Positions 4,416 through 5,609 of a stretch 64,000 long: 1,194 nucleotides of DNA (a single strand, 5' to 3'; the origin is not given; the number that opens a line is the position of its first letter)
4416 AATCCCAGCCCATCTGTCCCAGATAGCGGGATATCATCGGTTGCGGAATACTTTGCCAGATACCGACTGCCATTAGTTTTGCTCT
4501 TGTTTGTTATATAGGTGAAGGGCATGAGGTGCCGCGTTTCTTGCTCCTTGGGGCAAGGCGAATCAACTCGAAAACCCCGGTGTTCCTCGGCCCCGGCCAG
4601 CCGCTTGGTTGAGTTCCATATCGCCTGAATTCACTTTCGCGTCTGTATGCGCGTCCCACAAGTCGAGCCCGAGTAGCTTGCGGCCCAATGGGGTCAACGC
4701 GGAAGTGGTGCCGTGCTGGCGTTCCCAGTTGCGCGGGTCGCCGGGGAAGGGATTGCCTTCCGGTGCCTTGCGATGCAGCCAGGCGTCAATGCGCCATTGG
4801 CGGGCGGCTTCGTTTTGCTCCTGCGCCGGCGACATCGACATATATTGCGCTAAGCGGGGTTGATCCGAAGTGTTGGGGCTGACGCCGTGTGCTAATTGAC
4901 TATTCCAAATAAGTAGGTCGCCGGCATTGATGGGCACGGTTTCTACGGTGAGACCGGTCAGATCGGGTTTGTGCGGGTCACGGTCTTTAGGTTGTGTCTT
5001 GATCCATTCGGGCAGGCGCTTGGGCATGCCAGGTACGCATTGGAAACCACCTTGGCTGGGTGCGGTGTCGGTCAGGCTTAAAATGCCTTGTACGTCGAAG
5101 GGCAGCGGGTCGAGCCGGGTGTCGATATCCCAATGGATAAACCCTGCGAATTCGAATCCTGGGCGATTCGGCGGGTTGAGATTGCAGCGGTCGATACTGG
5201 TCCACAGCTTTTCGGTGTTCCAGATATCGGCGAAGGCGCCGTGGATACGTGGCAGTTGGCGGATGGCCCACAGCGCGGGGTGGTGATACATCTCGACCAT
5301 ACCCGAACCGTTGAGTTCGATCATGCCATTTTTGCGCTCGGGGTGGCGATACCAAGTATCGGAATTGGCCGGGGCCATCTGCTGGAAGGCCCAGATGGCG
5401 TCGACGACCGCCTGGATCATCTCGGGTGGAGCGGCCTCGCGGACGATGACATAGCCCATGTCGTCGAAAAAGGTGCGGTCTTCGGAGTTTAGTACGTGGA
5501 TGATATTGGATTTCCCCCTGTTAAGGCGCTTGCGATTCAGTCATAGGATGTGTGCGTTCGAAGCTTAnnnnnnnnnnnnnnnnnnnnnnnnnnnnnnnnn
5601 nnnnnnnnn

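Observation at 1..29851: Unusual density of PhyH-family Fe(II)/2OG dioxygenase paralogs (at least six, possibly seven) in one ~30-kb catabolic island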

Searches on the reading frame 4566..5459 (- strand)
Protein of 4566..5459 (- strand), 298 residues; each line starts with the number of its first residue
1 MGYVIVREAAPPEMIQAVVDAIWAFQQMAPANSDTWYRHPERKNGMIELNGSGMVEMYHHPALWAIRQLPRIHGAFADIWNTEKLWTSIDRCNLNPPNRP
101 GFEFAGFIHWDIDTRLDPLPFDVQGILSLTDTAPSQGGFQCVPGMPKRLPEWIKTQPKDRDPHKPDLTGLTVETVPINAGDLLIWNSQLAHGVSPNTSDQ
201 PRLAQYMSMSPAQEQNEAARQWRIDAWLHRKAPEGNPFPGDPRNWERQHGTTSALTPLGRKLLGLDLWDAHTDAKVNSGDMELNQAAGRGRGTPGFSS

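Call 5: search_protein_families(library=pfam, proteins=[window:4566-5459:-], max_evalue=0.01)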
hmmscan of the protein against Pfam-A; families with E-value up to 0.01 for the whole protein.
window:4566-5459:- (298 aa): 3 families
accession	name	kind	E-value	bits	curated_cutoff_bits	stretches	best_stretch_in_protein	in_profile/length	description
PF05721.19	PhyH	-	1.3e-12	48.9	22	1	2-203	5-212/213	Phytanoyl-CoA dioxygenase (PhyH)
PF13759.12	2OG-FeII_Oxy_5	-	9.5e-05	23.2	27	1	170-203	63-96/101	Putative 2OG-Fe(II) oxygenase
PF07350.19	Gig2-like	-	0.00054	19.3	27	0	168-237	308-378/408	Gig2-like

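Call 41: search_solved_structures(query=window:4566-5459:-, max_evalue=10, show_alignments=2)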
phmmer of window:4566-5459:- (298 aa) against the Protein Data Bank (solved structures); distinct sequences matched with E-value up to 10: 10.
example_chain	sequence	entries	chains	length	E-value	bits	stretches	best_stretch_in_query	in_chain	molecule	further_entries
2dbi_A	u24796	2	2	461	0.011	18.2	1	174-266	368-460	Hypothetical protein ybiU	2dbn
5epa_A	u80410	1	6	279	0.042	16.3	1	116-233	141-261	SnoK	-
4xaa_A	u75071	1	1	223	0.058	15.9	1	127-200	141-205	Putative oxygenase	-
6ec3_A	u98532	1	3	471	0.061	15.8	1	108-203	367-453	Methyltransferase domain-containing protein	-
5ep9_A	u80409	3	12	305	0.12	14.9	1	156-205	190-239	SnoN,Epimerase SnoN | SnoN,SnoN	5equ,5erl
7vbq_A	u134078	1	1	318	0.61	12.5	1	172-213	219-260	Fe(II)/(alpha)ketoglutarate-dependent dioxygenase TlxJ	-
1vcl_A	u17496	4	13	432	0.68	12.4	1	168-198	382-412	hemolytic lectin CEL-III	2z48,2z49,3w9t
2rdn_A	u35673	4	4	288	1.1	11.7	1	176-213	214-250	1-deoxypentalenic acid 11-beta hydroxylase; Fe(II)/alpha-ketoglutarate dependent hydroxyla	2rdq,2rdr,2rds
4xc9_A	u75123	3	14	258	1.8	11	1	123-208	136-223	oxidase/hydroxylase | Putative oxidase/hydroxylase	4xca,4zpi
4xcb_A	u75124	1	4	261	1.9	10.9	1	123-208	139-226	oxidase/hydroxylase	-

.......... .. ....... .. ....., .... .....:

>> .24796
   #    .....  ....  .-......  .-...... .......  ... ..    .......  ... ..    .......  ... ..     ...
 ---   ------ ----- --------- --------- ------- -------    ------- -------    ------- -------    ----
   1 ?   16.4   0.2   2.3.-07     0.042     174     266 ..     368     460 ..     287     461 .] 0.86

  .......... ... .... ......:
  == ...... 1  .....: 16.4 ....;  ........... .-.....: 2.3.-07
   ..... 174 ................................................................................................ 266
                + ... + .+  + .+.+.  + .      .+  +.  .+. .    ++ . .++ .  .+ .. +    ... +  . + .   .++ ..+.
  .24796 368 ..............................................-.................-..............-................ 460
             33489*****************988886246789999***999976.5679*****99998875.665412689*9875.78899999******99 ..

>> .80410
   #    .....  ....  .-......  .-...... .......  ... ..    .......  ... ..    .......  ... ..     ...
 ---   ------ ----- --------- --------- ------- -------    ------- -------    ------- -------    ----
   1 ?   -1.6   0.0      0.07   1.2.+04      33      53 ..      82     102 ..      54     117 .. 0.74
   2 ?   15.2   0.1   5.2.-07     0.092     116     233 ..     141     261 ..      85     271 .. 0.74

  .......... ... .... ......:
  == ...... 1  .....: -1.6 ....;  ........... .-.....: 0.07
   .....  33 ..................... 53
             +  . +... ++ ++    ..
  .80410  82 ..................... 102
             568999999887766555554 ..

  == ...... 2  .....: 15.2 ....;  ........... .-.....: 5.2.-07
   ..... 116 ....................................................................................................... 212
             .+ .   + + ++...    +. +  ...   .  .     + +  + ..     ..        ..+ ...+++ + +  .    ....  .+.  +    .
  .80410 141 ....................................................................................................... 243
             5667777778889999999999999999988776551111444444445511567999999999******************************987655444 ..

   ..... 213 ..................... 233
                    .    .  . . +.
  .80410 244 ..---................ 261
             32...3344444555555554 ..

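Call 59: find_homologous_proteins(query=window:4566-5459:-, max_evalue=0.00001)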
Query window:4566-5459:- (298 aa): 4580 proteins with E <= 0.00001 among 5567 candidates; the best 120 are listed.
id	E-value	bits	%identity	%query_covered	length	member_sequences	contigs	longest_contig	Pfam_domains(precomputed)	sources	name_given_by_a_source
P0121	3.4e-202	689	97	100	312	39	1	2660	PF05721.20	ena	-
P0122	2.9e-177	607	84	100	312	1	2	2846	PF05721.20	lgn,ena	-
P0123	9.9e-177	605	83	100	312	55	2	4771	PF07350.20,PF05721.20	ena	-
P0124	7.3e-174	596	82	100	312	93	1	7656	PF07350.20,PF05721.20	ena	-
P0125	2.0e-173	594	81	100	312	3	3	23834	PF07350.20,PF05721.20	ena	-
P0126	3.1e-173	594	83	100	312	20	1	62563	PF05721.20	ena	-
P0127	2.2e-169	581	83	100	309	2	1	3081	PF05721.20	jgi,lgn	jgi:ectoine hydroxylase-related dioxygenase (phytanoyl-CoA dioxygenase family)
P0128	4.0e-161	554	79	100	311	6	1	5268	PF05721.20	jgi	-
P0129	3.6e-160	551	79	100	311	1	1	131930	PF05721.20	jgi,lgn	jgi:hypothetical protein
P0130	3.7e-160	551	77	100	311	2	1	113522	PF05721.20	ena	-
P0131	1.1e-157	542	77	100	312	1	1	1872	PF07350.20,PF13759.13,PF05721.20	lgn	-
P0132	1.4e-157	542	77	100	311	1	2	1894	PF05721.20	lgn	-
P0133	8.7e-157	539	76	100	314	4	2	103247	PF13759.13,PF05721.20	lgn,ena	-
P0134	1.2e-156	539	78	100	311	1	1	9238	PF07350.20,PF13759.13,PF05721.20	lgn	-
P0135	5.3e-156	537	77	100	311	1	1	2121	PF05721.20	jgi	-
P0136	2.4e-154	531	76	100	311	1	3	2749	PF05721.20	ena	-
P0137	9.5e-154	530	75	100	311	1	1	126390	PF05721.20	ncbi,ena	-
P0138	4.8e-153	527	75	100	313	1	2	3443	PF05721.20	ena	-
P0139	8.2e-153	526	76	100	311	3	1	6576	PF05721.20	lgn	-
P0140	1.1e-152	526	75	100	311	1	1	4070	PF05721.20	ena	-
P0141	1.3e-152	526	75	100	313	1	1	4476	PF05721.20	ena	-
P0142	2.2e-152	525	75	100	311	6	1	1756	PF13759.13,PF05721.20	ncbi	-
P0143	4.6e-152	524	73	100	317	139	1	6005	PF05721.20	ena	-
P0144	8.0e-152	523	75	100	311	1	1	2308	PF05721.20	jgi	jgi:hypothetical protein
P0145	9.4e-152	523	76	100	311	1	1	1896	PF05721.20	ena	-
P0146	1.4e-151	522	72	100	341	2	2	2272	PF05721.20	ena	-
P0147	1.9e-151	522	75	100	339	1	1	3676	PF05721.20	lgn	-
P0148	2.5e-151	522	74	100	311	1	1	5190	PF05721.20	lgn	-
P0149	2.5e-151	522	73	100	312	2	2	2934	PF05721.20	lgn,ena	-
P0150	4.0e-151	521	74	100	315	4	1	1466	PF05721.20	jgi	jgi:hypothetical protein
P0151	5.7e-151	520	73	100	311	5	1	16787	PF05721.20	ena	-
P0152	5.8e-151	520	74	100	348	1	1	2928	PF05721.20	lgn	-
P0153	9.3e-151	520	75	100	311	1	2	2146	PF05721.20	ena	-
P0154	1.6e-150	519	72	99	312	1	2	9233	PF05721.20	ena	-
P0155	2.4e-150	518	75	100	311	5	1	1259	PF05721.20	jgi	jgi:hypothetical protein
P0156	4.9e-150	517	72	100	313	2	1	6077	PF05721.20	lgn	-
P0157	7.3e-150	517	73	100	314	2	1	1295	PF05721.20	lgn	-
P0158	1.3e-149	516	74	100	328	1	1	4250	PF05721.20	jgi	jgi:hypothetical protein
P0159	1.7e-149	516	72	100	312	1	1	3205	PF05721.20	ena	-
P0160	1.2e-148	513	73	100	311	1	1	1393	PF13759.13,PF05721.20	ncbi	-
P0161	3.0e-148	511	71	100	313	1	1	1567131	PF05721.20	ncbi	ncbi:MAG: phytanoyl-CoA dioxygenase family protein [Bryobacteraceae bacterium]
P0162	4.4e-148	511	73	100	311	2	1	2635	PF05721.20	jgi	jgi:hypothetical protein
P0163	4.8e-148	511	73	100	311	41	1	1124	PF05721.20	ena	-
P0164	2.3e-147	509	73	100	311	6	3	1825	PF05721.20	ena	-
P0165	4.4e-147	508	72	100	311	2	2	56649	PF05721.20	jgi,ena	jgi:ectoine hydroxylase-related dioxygenase (phytanoyl-CoA dioxygenase family)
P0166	5.1e-147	507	71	100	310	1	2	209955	PF05721.20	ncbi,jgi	-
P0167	3.9e-146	504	73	100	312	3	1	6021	PF13759.13,PF05721.20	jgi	jgi:hypothetical protein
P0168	2.5e-145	502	72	100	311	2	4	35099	PF05721.20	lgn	-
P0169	3.0e-144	498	70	100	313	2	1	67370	PF05721.20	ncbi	ncbi:MAG: phytanoyl-CoA dioxygenase family protein [Bryobacteraceae bacterium]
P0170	4.4e-144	498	71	99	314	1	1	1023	PF05721.20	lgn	-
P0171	2.5e-143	495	72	99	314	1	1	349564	PF05721.20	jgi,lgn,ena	-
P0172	5.8e-143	494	70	100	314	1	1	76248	PF05721.20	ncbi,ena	-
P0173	2.3e-142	492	70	99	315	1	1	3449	PF05721.20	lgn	-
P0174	4.5e-142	491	72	100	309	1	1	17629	PF05721.20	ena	-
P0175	4.6e-142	491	70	99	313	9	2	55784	PF05721.20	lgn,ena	-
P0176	6.0e-142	491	70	100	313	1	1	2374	PF05721.20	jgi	-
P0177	3.7e-141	488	69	100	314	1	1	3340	PF05721.20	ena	-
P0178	1.0e-140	487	70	100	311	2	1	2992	PF13759.13,PF05721.20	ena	-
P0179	1.2e-140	486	69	100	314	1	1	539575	PF05721.20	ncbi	ncbi:MAG: phytanoyl-CoA dioxygenase family protein [Alphaproteobacteria bacterium]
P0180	1.3e-140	486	68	100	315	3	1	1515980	PF07350.20,PF05721.20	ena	-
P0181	6.8e-139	481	68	100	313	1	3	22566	PF05721.20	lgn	-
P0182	7.0e-139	481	69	100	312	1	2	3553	PF05721.20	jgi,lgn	jgi:ectoine hydroxylase-related dioxygenase (phytanoyl-CoA dioxygenase family)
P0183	8.0e-139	480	68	100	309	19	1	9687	PF05721.20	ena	-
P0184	1.7e-138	479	67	100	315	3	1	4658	PF05721.20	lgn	-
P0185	3.1e-138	479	69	100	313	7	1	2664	PF05721.20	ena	-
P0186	6.0e-138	478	67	99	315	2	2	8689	PF07350.20,PF05721.20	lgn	-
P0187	5.9e-137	474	68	100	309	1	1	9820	PF05721.20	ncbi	-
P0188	2.3e-136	472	66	100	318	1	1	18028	PF05721.20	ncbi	-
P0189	1.6e-135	470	66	100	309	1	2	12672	PF05721.20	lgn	-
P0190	2.3e-135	469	68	100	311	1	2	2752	PF05721.20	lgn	-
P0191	1.6e-134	466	66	100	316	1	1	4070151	PF07350.20,PF05721.20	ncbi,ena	-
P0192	3.3e-134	465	67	100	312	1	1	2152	PF05721.20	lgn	-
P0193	5.1e-129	448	75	84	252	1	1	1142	PF05721.20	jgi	jgi:hypothetical protein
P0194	2.6e-122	426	63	99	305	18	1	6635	PF05721.20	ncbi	-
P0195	1.0e-119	418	66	90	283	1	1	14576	PF05721.20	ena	-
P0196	1.9e-118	413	64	90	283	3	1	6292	PF05721.20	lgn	-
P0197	5.6e-117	409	65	90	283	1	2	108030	PF05721.20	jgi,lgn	-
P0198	3.8e-116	406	59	99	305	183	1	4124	PF05721.20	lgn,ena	-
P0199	9.2e-116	405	65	90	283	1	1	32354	PF07350.20,PF05721.20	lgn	-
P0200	9.8e-116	405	76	77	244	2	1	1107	PF13759.13,PF05721.20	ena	-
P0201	1.8e-114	400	65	90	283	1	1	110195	PF05721.20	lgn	-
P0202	1.7e-113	397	62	90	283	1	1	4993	PF05721.20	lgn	-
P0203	3.0e-112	393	63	90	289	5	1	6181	PF05721.20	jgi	jgi:hypothetical protein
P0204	8.8e-112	392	62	90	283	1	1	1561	PF07350.20,PF05721.20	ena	-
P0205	9.1e-112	392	64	90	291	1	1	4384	PF07350.20,PF05721.20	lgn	-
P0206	5.6e-111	389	62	90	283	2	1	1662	PF05721.20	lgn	-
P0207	9.2e-111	388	64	90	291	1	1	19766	PF05721.20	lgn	-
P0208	1.2e-110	388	61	90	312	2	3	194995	PF05721.20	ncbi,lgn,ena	ncbi:MAG: phytanoyl-CoA dioxygenase family protein [Cyclobacteriaceae bacterium]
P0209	1.7e-110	387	63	90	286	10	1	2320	PF07350.20,PF05721.20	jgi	-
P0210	4.4e-110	386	62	90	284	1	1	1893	PF07350.20,PF05721.20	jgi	jgi:ectoine hydroxylase-related dioxygenase (phytanoyl-CoA dioxygenase family)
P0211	4.9e-110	386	62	90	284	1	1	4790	PF07350.20,PF05721.20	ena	-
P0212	5.5e-110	386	61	92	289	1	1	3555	PF07350.20,PF05721.20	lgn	-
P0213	5.3e-109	382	60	90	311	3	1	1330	PF07350.20,PF05721.20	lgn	-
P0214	1.0e-108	382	61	90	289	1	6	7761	PF05721.20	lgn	-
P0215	1.1e-108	381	61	91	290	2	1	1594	PF07350.20,PF05721.20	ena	-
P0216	1.2e-108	381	61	86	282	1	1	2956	PF07350.20,PF05721.20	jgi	jgi:hypothetical protein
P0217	3.5e-108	380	61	90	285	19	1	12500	PF07350.20,PF05721.20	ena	-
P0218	6.5e-108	379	62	90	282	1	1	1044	PF07350.20,PF05721.20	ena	-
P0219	2.1e-107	377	59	90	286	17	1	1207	PF05721.20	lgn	-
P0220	4.2e-107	376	59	90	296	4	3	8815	PF07350.20,PF05721.20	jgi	jgi:ectoine hydroxylase-related dioxygenase (phytanoyl-CoA dioxygenase family)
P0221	4.2e-107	376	59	98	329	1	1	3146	PF05721.20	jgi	jgi:hypothetical protein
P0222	5.7e-107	376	60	90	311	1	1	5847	PF05721.20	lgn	-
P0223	7.7e-107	375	60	90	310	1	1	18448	PF05721.20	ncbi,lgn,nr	ncbi:MAG TPA: phytanoyl-CoA dioxygenase family protein [Rhodothermales bacterium]|nr:phytanoyl-CoA d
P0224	1.3e-106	375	60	90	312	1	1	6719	PF07350.20,PF05721.20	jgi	-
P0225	1.3e-106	375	59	90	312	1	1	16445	PF07350.20,PF05721.20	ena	-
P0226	1.4e-106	374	58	90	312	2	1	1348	PF07350.20,PF05721.20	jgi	jgi:hypothetical protein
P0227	1.7e-106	374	59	90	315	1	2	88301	PF13759.13,PF05721.20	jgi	-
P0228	2.2e-106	374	60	90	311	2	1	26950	PF05721.20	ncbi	-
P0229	2.8e-106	374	60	90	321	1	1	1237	PF05721.20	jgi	jgi:ectoine hydroxylase-related dioxygenase (phytanoyl-CoA dioxygenase family)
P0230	6.6e-106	372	60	90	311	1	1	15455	PF05721.20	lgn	-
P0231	7.2e-106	372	61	90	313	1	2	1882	PF05721.20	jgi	jgi:ectoine hydroxylase-related dioxygenase (phytanoyl-CoA dioxygenase family)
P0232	8.1e-106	372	59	90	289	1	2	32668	PF05721.20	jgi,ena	jgi:ectoine hydroxylase-related dioxygenase (phytanoyl-CoA dioxygenase family)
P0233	1.3e-105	371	57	100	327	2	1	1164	PF13759.13,PF05721.20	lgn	-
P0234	1.3e-105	371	61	90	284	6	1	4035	PF07350.20,PF05721.20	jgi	jgi:ectoine hydroxylase-related dioxygenase (phytanoyl-CoA dioxygenase family)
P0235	2.1e-105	371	60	90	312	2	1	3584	PF05721.20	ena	-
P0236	2.5e-105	370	54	99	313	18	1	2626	PF05721.20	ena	-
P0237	3.1e-105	370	61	90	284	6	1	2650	PF05721.20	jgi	jgi:Phytanoyl-CoA dioxygenase (PhyH)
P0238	3.6e-105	370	59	90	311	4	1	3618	PF05721.20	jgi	jgi:ectoine hydroxylase-related dioxygenase (phytanoyl-CoA dioxygenase family)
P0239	4.1e-105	370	59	90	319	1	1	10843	PF13759.13,PF05721.20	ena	-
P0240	4.5e-105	370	59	90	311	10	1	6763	PF13759.13,PF05721.20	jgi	jgi:ectoine hydroxylase-related dioxygenase (phytanoyl-CoA dioxygenase family)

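Call 60: find_encoding_contigs(protein=P0161, flank=8000, max_places=1)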
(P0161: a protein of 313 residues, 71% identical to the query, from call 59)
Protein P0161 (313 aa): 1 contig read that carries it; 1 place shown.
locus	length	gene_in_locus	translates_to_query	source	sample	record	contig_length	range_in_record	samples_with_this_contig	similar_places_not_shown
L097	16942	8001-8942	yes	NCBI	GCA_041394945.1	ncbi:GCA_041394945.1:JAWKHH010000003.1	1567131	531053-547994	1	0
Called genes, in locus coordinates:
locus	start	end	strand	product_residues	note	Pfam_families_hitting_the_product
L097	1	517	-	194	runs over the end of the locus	PF13385:Laminin_G_3, PF02210:Laminin_G_2 (weak)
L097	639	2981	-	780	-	PF00069:Pkinase, PF03109:ABC1 (faint), PF07714:PK_Tyr_Ser-Thr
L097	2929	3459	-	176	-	PF07638:Sigma70_ECF, PF06530:Phage_antitermQ (weak), PF08281:Sigma70_r4_2, PF04545:Sigma70_r4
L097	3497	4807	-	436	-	PF02746:MR_MLE_N, PF13378:MR_MLE_C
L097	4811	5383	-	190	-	-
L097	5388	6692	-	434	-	PF00375:SDF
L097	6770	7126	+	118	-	-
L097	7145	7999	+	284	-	-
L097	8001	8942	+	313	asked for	PF05721:PhyH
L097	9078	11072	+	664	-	PF23914:TPR_CcmH_CycH, PF13429:TPR_15 (weak), PF14559:TPR_19 (weak), PF13432:TPR_16 (weak), PF14559:TPR_19, PF13432:TPR_16, PF23914:TPR_CcmH_CycH (weak), PF13432:TPR_16 (weak), +20 more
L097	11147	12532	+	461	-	PF01494:FAD_binding_3 (faint), PF07992:Pyr_redox_2, PF13450:NAD_binding_8 (faint), PF13738:Pyr_redox_3 (faint), PF00070:Pyr_redox, PF02852:Pyr_redox_dim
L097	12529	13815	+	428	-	PF03781:FGE-sulfatase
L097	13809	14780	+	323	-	PF10017:Methyltransf_33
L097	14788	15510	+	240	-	PF00005:ABC_tran, PF13304:AAA_21 (faint)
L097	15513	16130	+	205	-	PF00528:BPD_transp_1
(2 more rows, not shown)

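Call 61: find_encoding_contigs(protein=P0191, flank=8000, max_places=1)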
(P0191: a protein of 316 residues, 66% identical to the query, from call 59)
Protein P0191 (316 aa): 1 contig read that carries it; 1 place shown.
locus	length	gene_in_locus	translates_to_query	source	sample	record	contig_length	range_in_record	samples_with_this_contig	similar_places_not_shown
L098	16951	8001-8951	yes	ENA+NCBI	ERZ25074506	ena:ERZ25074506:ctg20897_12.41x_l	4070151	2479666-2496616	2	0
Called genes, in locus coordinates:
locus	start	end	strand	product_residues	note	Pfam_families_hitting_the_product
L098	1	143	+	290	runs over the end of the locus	PF00494:SQS_PSY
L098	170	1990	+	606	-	PF08238:Sel1 (faint)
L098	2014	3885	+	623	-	-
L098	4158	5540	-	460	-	PF01134:GIDA, PF01266:DAO (faint), PF12831:FAD_oxidored (faint)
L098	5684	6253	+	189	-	PF09411:PagL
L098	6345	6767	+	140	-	PF00292:PAX (weak), PF01527:HTH_Tnp_1 (weak), PF13384:HTH_23 (weak), PF13518:HTH_28 (weak), PF13565:HTH_32 (weak)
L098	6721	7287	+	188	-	PF13358:DDE_3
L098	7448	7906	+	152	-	-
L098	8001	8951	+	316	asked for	PF07350:Gig2-like (faint), PF05721:PhyH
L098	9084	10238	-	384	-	PF01494:FAD_binding_3, PF04820:Trp_halogenase (faint), PF07992:Pyr_redox_2 (faint), PF01266:DAO (weak)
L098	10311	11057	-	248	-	PF00106:adh_short, PF08659:KR, PF23441:SDR (weak), PF13561:adh_short_C2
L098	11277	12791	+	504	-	PF00030:Crystall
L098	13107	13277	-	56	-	PF00471:Ribosomal_L33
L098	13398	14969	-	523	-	PF00595:PDZ, PF13180:PDZ_2, PF17820:PDZ_6, PF03572:Peptidase_S41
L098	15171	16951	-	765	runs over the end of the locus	PF17876:CSD2 (weak), PF00773:RNB, PF00575:S1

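Call 62: find_encoding_contigs(protein=P0208, flank=8000, max_places=1)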
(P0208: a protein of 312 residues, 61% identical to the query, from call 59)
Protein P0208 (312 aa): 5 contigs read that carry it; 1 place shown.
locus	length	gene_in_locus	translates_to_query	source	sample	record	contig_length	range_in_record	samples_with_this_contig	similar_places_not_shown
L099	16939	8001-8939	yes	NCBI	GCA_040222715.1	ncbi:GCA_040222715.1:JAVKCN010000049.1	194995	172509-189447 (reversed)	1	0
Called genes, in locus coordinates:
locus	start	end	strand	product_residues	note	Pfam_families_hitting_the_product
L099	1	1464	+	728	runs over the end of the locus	PF07676:PD40 (faint), PF11974:bMG3 (faint), PF13620:CarboxypepD_reg, PF13715:CarbopepD_reg_2 (faint), PF17210:SdrD_B (faint), PF22904:NOMO1-like_2nd (faint), PF00691:OmpA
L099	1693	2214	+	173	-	PF03061:4HBT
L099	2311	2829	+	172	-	-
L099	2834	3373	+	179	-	PF00877:NLPC_P60, PF05257:CHAP (weak)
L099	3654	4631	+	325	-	PF00149:Metallophos, PF12850:Metallophos_2 (weak)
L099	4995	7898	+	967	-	PF02347:GDC-P, PF01212:Beta_elim_lyase, PF21478:GcvP2_C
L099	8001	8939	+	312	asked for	PF05721:PhyH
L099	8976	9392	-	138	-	PF08818:DUF1801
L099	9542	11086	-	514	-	PF25487:ETR1_N, PF08447:PAS_3, PF00512:HisKA, PF02518:HATPase_c, PF14501:HATPase_c_5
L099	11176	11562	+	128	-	PF00072:Response_reg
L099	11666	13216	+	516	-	PF00756:Esterase, PF11699:CENP-C_C (faint), PF00190:Cupin_1 (weak), PF02311:AraC_binding, PF07883:Cupin_2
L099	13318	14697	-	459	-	PF05787:PhoX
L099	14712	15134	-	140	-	PF00293:NUDIX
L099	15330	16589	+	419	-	-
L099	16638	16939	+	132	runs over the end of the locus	PF02566:OsmC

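Call 94: search_protein_families(library=ncbifam, proteins=[window:4566-5459:-], max_evalue=0.001)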
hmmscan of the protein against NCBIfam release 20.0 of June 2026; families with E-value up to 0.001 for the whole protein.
window:4566-5459:- (298 aa): 1 family
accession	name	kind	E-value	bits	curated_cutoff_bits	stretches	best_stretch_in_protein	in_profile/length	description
NF052437.1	MPhHdxlPhnYGIM8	equivalog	6e-05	22.6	500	0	169-211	173-215/260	methylphosphonate hydroxylase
